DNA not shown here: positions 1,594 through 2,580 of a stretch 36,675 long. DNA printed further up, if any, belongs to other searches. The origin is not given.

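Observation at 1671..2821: Panacea (DUF4065)-type toxin-antitoxin pair: XRE-PanA antitoxin overlapping a RelE/HigB-like 132-aa partner, with its own operator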

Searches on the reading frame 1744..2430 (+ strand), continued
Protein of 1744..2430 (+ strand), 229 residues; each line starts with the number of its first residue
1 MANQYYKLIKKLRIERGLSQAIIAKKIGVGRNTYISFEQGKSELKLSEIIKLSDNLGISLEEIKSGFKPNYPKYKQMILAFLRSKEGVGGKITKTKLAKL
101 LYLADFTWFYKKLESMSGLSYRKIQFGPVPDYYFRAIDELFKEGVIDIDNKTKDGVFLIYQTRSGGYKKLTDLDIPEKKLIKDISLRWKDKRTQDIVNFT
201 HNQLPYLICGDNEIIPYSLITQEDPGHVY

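Call 60: fold_search(model_id=the predicted structure, library=pdb)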
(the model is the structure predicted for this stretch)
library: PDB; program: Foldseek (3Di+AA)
matches with E <= 10: 904; with E <= 0.001: 0
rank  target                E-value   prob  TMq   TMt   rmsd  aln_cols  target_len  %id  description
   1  8ezt_B                5.7e-03  1.00  0.25  0.73   1.7        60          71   32  Crystal structure of HipB(Lp) from Legionella pneumophila (released 2023-09-27)
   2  2b5a_A                9.8e-03  1.00  0.26  0.70   1.9        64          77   25  C.BclI, Control Element of the BclI Restriction-Modification System (released 2006-01-03)
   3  2b5a_B                1.0e-02  1.00  0.26  0.73   1.8        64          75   25  C.BclI, Control Element of the BclI Restriction-Modification System (released 2006-01-03)
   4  1y7y_B                1.1e-02  1.00  0.26  0.82   1.6        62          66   29  High-resolution crystal structure of the restriction-modification controller protein C.AhdI from Aeromonas hydrophila (released 2005-02-22)
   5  8ezt_A                1.3e-02  1.00  0.25  0.74   1.8        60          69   32  Crystal structure of HipB(Lp) from Legionella pneumophila (released 2023-09-27)
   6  6jq1_B                1.4e-02  1.00  0.26  0.43  12.7       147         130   18  Crystal Structure of DdrO from Deinococcus geothermalis (released 2019-08-28)
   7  8ezt_C                1.5e-02  1.00  0.24  0.71   1.8        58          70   33  Crystal structure of HipB(Lp) from Legionella pneumophila (released 2023-09-27)
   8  7dlv_F                1.6e-02  1.00  0.30  0.46  10.0       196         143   19  shrimp dUTPase in complex with Stl (released 2021-12-01)
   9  6h4c_F                1.6e-02  1.00  0.29  0.43  10.4       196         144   20  A polyamorous repressor: deciphering the evolutionary strategy used by the phage-inducible chromosomal islands to spre (released 2019-08-28)
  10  2b5a_C                1.7e-02  1.00  0.26  0.71   1.9        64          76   25  C.BclI, Control Element of the BclI Restriction-Modification System (released 2006-01-03)
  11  1pra_MODEL_1_A        1.8e-02  1.00  0.26  0.79   1.6        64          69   28  DETERMINATION OF THE NUCLEAR MAGNETIC RESONANCE SOLUTION STRUCTURE OF THE DNA-BINDING DOMAIN (RESIDUES 1 TO 69 (released 1993-10-31)
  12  8p8o_F                1.8e-02  1.00  0.29  0.43  10.6       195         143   20  M. tuberculosis dUTPase - Stl1-159 (StlNT) complex structure (released 2024-11-27)
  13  3vk0_A                1.9e-02  1.00  0.26  0.64   1.6        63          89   22  Crystal Structure of hypothetical transcription factor NHTF from Neisseria (released 2012-03-14)
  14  8p8o_J                1.9e-02  1.00  0.30  0.44  10.4       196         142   20  M. tuberculosis dUTPase - Stl1-159 (StlNT) complex structure (released 2024-11-27)
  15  5v5t_C                1.9e-02  0.85  0.26  0.20  16.2       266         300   14  Crystal structure of leucine-rich protein regulator, ElrR, from Enterococcus faecalis (released 2018-09-19)
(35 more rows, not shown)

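Call 79: search_protein_families(library=phrogs, proteins=[window:1744-2430:+], max_evalue=0.01)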
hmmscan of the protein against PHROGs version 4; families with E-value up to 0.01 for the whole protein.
window:1744-2430:+ (229 aa): 21 families
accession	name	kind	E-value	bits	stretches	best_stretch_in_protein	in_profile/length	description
phrog_1281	-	unknown function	5.5e-11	43.5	1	73-206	9-126/195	-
phrog_3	-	transcription regulation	6.4e-11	43.7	1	4-79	88-161/430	transcriptional repressor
phrog_8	-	transcription regulation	6.7e-11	43.2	1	7-101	79-180/346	transcriptional regulator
phrog_4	-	transcription regulation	2.9e-07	30.8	1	7-73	139-201/400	transcriptional repressor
phrog_14939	-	unknown function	1e-06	29.2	1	81-216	11-144/313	-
phrog_1373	-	transcription regulation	3e-06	28.3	1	8-61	67-120/166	transcriptional regulator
phrog_2967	-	transcription regulation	1.5e-05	25.7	1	7-78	13-83/225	transcriptional regulator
phrog_7241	-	transcription regulation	4.7e-05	24.4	1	8-62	65-119/122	transcriptional regulator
phrog_2439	-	transcription regulation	0.0001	22.3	1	8-61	11-64/367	transcriptional regulator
phrog_4836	-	transcription regulation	0.0002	22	1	5-60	76-131/194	CII-like regulator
phrog_24325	-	transcription regulation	0.00038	21.8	1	8-67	56-116/133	transcriptional regulator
phrog_2339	-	DNA, RNA and nucleotide metabolism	0.00059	20.8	1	9-61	30-83/98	HTH DNA binding protein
phrog_27318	-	unknown function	0.00088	19.6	1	2-71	2-70/289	-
phrog_6962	-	unknown function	0.0011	20.2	0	9-42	6-39/73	-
phrog_11553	-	unknown function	0.0017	18.7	1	9-69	40-98/278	-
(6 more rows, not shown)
